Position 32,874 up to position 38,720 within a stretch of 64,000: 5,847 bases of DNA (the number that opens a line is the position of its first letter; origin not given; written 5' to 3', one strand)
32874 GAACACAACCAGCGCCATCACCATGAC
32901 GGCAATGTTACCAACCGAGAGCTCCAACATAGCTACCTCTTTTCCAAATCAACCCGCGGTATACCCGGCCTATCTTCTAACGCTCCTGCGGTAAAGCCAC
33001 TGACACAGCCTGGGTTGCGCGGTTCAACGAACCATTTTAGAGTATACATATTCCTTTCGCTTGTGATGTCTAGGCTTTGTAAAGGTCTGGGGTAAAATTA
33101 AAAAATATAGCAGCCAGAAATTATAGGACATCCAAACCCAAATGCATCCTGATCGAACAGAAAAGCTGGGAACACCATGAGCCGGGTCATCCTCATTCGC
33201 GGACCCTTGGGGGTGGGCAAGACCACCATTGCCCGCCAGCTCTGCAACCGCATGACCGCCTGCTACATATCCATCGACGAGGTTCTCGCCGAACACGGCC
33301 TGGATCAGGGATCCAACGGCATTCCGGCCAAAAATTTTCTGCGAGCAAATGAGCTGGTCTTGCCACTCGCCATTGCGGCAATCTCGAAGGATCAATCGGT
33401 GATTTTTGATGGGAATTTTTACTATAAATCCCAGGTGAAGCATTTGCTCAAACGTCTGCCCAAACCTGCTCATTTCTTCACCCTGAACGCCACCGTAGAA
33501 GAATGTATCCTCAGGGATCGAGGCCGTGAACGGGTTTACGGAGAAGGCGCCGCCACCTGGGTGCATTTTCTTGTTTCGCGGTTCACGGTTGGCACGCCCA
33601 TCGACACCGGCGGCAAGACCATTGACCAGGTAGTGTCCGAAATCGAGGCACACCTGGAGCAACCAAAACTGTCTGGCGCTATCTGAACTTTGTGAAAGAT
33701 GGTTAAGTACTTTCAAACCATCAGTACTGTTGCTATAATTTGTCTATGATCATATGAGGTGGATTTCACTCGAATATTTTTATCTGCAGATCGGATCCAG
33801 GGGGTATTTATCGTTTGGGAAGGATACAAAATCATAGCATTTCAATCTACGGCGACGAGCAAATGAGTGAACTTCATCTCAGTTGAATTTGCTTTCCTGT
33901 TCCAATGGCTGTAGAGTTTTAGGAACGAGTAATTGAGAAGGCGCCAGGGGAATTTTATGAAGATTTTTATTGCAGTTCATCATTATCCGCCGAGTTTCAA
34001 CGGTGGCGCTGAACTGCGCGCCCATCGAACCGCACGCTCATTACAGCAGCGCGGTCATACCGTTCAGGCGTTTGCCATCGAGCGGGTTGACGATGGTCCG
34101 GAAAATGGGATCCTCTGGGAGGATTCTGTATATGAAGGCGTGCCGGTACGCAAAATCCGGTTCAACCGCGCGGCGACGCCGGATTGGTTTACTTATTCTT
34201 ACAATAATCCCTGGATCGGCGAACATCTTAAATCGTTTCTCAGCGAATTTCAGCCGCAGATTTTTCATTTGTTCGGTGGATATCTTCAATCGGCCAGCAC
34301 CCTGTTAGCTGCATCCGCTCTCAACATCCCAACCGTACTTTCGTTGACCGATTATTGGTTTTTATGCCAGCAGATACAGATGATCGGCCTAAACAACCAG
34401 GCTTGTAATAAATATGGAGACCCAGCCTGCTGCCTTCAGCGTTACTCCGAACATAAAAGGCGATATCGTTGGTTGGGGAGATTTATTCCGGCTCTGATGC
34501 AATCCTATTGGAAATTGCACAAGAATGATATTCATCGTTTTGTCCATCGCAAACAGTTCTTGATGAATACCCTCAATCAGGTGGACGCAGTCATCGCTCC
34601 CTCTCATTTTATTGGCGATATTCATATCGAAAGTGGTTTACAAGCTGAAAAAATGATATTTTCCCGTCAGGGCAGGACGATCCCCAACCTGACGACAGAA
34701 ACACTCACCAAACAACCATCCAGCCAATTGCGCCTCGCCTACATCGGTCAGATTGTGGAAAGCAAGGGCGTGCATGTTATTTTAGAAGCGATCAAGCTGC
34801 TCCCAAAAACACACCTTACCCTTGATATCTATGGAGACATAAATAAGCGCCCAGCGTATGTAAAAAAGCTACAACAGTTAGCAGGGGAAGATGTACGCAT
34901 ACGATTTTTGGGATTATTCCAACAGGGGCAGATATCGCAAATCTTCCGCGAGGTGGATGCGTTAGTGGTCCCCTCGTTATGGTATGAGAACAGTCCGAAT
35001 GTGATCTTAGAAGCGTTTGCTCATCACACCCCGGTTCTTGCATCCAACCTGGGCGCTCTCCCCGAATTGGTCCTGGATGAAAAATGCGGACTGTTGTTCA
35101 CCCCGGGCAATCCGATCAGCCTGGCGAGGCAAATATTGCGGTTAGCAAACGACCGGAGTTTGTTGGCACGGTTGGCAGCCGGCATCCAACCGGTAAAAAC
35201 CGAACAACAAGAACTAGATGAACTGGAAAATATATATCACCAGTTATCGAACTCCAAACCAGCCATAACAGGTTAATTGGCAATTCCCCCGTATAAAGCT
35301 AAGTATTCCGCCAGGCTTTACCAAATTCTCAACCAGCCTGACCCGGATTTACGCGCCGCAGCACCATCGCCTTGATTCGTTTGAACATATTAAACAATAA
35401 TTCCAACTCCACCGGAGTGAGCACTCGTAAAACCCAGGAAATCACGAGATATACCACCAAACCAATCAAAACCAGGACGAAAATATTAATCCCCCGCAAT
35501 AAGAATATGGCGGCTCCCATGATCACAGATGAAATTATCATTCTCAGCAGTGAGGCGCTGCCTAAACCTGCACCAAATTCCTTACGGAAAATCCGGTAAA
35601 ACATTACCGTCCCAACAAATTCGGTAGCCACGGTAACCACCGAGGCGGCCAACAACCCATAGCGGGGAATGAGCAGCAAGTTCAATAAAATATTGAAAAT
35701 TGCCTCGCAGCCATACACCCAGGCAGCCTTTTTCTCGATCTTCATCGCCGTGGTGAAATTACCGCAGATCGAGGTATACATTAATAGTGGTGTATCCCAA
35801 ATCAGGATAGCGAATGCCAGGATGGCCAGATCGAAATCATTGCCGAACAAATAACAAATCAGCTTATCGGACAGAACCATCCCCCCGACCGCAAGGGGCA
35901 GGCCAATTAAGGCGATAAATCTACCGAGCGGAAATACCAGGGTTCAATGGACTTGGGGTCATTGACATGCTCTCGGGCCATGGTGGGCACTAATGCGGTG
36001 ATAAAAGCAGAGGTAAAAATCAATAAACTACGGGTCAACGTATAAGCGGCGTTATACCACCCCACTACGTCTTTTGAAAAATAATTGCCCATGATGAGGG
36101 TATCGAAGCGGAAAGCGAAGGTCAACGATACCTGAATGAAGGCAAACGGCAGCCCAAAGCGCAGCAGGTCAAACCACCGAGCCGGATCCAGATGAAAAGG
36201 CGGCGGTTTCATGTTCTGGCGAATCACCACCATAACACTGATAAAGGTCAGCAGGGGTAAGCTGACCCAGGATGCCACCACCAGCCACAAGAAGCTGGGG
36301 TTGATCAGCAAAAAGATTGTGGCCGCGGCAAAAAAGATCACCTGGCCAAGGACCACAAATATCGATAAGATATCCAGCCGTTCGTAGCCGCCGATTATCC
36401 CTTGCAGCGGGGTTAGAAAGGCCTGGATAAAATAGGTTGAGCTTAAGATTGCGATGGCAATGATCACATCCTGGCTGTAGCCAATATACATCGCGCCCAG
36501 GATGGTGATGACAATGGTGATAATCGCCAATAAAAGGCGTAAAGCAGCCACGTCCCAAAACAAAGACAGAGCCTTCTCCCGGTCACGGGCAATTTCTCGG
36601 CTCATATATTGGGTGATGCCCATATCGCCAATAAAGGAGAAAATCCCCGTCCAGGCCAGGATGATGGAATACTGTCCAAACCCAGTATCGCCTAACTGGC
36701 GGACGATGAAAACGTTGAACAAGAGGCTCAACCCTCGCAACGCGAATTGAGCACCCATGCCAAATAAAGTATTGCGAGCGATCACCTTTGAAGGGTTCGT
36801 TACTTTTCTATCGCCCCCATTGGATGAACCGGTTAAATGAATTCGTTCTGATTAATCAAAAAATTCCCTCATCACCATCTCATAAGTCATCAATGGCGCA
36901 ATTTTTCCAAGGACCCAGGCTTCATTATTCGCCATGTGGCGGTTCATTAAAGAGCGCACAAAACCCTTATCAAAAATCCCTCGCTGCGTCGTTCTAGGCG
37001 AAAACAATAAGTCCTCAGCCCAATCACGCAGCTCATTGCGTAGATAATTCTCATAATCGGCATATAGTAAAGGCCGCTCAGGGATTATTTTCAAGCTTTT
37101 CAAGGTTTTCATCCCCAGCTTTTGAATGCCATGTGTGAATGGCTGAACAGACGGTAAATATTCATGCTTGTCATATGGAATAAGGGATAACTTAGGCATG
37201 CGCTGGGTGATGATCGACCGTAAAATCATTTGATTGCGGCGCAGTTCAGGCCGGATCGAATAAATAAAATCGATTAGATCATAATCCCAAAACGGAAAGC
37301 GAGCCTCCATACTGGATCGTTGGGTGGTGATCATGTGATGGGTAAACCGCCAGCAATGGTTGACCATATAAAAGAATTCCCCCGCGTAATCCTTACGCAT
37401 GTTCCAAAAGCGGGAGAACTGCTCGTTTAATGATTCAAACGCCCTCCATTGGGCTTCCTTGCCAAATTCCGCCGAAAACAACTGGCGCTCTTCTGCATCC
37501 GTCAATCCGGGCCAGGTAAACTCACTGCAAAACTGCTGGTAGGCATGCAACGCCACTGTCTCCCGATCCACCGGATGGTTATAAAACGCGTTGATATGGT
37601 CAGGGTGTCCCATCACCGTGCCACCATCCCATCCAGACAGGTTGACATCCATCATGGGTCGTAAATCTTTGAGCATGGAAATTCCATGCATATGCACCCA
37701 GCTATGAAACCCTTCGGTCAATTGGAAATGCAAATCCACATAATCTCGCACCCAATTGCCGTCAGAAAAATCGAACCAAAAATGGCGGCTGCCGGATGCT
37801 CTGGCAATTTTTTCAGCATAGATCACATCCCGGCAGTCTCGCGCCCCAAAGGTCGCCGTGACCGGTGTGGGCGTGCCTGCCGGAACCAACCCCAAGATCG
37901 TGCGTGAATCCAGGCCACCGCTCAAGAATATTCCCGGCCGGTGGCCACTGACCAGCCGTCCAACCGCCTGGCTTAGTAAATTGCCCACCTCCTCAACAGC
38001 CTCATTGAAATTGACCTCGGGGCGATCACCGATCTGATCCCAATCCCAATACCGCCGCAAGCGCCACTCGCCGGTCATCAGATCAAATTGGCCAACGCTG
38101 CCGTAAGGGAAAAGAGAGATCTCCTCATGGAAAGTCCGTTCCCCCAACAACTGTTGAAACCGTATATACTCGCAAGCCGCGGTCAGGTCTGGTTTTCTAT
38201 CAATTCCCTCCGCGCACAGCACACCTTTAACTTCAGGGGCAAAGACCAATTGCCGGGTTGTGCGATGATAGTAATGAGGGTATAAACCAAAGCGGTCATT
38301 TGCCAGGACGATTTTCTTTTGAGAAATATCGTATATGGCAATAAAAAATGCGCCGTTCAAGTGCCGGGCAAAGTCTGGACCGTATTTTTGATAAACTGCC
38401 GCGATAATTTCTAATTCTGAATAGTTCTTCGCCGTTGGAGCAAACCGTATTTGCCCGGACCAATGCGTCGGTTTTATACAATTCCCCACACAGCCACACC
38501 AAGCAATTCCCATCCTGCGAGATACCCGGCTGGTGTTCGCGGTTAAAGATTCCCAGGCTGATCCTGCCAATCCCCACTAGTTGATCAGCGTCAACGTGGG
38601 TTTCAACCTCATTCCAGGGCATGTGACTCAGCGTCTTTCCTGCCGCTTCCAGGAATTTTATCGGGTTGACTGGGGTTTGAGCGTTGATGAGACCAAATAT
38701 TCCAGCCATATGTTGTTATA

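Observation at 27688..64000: Frameshifts are strongly concentrated in PKS modules 2-3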

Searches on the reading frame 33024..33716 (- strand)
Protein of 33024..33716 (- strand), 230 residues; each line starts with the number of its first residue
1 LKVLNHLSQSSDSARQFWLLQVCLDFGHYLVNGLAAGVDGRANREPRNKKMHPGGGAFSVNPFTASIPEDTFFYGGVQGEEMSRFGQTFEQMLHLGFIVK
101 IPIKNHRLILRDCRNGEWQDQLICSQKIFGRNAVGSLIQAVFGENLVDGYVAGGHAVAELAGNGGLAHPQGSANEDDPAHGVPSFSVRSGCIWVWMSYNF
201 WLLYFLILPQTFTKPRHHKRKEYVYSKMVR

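Call 52: search_protein_families(library=pfam, proteins=[window:33024-33716:-], max_evalue=0.001)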
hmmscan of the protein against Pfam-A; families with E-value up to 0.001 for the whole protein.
window:33024-33716:- (230 aa): 0 families

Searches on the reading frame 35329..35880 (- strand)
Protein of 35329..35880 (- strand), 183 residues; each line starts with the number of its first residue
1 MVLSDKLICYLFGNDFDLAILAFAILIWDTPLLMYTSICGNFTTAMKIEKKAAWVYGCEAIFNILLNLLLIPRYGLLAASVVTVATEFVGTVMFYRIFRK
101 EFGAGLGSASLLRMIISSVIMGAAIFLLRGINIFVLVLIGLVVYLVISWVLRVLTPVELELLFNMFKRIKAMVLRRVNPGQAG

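Call 19: search_protein_families(library=pfam, proteins=[window:35329-35880:-], max_evalue=0.00001)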
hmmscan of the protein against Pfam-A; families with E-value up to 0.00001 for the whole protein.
window:35329-35880:- (183 aa): 0 families

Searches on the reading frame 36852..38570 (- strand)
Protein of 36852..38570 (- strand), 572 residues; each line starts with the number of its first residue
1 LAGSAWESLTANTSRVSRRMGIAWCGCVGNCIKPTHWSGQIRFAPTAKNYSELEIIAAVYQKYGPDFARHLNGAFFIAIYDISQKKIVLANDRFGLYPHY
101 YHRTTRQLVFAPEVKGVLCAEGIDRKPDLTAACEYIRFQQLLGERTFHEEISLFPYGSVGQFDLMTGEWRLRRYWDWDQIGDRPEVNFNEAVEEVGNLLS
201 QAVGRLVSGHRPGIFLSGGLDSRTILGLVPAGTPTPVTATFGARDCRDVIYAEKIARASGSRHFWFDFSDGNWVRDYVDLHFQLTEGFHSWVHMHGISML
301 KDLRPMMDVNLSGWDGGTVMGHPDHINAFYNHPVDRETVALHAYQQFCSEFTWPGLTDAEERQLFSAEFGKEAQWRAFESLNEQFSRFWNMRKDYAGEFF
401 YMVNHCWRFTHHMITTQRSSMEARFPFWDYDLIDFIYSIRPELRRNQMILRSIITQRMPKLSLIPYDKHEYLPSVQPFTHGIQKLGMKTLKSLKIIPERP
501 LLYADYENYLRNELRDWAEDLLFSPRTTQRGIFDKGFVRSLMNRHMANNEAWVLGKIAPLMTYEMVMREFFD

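Call 19: search_protein_families(library=pfam, proteins=[window:36852-38570:-], max_evalue=0.00001)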
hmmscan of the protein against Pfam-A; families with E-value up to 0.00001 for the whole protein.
window:36852-38570:- (572 aa): 3 families
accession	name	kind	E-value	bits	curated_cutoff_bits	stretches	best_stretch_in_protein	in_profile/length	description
PF00733.27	Asn_synthase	-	5.5e-24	85.9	21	1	195-460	2-278/354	Asparagine synthase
PF13537.11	GATase_7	-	8.1e-13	48.9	25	1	47-117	49-121/123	Glutamine amidotransferase domain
PF13522.11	GATase_6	-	2.4e-10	41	27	1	48-112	65-129/130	Glutamine amidotransferase domain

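Call 29: find_homologous_proteins(query=window:36852-38570:-, max_evalue=1e-20)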
Query window:36852-38570:- (572 aa): 956 proteins with E <= 1e-20 among 8000 candidates; the best 120 are listed.
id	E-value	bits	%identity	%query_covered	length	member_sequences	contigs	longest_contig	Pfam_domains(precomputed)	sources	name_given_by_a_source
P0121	0.0e+0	1330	100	97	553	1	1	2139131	PF00733.28,PF13522.12,PF13537.12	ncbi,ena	-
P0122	0.0e+0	1065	79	97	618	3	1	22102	PF00733.28,PF13522.12,PF13537.12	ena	-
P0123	4.9e-285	965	72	95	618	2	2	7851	PF00733.28,PF13522.12,PF13537.12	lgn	-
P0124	1.0e-271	921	69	95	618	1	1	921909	PF00733.28,PF13522.12,PF13537.12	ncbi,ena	-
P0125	2.8e-269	913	73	90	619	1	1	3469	PF00733.28,PF13522.12,PF13537.12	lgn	-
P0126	3.3e-262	889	66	95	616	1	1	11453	PF00733.28,PF13522.12,PF13537.12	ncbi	-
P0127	2.0e-254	864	65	96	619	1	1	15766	PF00733.28,PF13522.12,PF13537.12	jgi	jgi:asparagine synthase (glutamine-hydrolysing)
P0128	4.7e-254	862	66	93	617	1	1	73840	PF00733.28,PF13522.12,PF13537.12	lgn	-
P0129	2.2e-253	860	65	93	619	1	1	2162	PF00733.28,PF13522.12,PF13537.12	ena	-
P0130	8.8e-250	848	67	91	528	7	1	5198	PF00733.28,PF13522.12,PF13537.12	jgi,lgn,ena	-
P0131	6.9e-246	835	64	93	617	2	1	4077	PF00733.28,PF13522.12,PF13537.12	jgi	jgi:asparagine synthase (glutamine-hydrolysing)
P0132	1.2e-242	825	63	96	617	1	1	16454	PF00733.28,PF13522.12,PF13537.12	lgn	-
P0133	8.5e-241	819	66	90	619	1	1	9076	PF00733.28,PF13522.12,PF13537.12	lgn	-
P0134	5.8e-240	816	64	92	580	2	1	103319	PF00733.28,PF13522.12,PF13537.12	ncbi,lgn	-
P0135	4.2e-239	813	63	92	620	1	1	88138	PF00733.28,PF13522.12,PF13537.12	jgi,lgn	jgi:asparagine synthase (glutamine-hydrolysing)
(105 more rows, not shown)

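Call 30: find_encoding_contigs(protein=P0122, flank=10000, max_places=3)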
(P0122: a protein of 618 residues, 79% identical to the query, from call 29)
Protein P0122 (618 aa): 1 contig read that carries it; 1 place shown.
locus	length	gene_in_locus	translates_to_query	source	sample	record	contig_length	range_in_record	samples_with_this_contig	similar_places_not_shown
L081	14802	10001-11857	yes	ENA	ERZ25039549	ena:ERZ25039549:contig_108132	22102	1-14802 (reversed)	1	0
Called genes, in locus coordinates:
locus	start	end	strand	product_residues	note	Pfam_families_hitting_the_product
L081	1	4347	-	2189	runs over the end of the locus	PF00109:ketoacyl-synt, PF02801:Ketoacyl-synt_C, PF16197:KAsynt_C_assoc, PF22336:RhiE-like_linker, PF22621:CurL-like_PKS_C, PF00698:Acyl_transf_1, PF21089:PKS_DH_N, PF14765:PS-DH, +9 more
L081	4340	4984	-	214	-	-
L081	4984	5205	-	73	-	-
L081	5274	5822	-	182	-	PF00975:Thioesterase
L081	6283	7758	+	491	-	PF00872:Transposase_mut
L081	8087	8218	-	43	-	-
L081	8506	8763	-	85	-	-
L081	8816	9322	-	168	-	PF03283:PAE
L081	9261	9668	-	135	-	-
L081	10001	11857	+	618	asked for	PF13522:GATase_6, PF13537:GATase_7, PF00733:Asn_synthase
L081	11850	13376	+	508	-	PF01943:Polysacc_synt, PF13440:Polysacc_synt_3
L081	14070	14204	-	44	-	-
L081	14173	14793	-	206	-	PF13439:Glyco_transf_4 (weak), PF13579:Glyco_trans_4_4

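Call 31: find_encoding_contigs(protein=P0124, flank=10000, max_places=3)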
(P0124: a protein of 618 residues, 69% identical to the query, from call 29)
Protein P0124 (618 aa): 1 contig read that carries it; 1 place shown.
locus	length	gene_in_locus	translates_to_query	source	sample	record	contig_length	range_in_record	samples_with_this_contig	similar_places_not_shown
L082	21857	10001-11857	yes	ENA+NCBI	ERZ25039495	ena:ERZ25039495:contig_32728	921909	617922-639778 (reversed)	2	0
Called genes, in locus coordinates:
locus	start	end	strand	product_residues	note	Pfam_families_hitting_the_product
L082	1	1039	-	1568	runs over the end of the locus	PF00109:ketoacyl-synt, PF02801:Ketoacyl-synt_C, PF16197:KAsynt_C_assoc, PF22621:CurL-like_PKS_C, PF00698:Acyl_transf_1, PF22953:SpnB_Rossmann, PF00106:adh_short, PF08659:KR, +5 more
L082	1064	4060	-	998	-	PF22953:SpnB_Rossmann, PF08240:ADH_N, PF00107:ADH_zinc_N, PF13602:ADH_zinc_N_2, PF00106:adh_short, PF08659:KR, PF13561:adh_short_C2, PF00550:PP-binding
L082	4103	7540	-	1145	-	PF00109:ketoacyl-synt, PF02801:Ketoacyl-synt_C, PF16197:KAsynt_C_assoc, PF22336:RhiE-like_linker (weak), PF22621:CurL-like_PKS_C, PF00698:Acyl_transf_1, PF21089:PKS_DH_N, PF14765:PS-DH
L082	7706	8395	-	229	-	PF00975:Thioesterase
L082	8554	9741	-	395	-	PF03283:PAE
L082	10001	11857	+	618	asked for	PF13522:GATase_6, PF13537:GATase_7, PF00733:Asn_synthase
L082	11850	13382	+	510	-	PF01943:Polysacc_synt, PF13440:Polysacc_synt_3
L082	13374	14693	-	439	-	PF13439:Glyco_transf_4, PF13579:Glyco_trans_4_4, PF00534:Glycos_transf_1, PF13692:Glyco_trans_1_4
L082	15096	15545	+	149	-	-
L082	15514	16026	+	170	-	PF12762:DDE_Tnp_IS1595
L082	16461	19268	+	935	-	PF08448:PAS_4, PF13185:GAF_2 (weak), PF01590:GAF (weak), PF13185:GAF_2, PF13492:GAF_3, PF00990:GGDEF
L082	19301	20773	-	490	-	-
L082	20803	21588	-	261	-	PF00106:adh_short, PF08659:KR, PF13561:adh_short_C2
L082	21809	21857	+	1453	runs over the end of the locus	PF08448:PAS_4 (weak), PF13185:GAF_2, PF08448:PAS_4, PF13426:PAS_9, PF08448:PAS_4, PF01590:GAF, PF01966:HD, PF13487:HD_5, +8 more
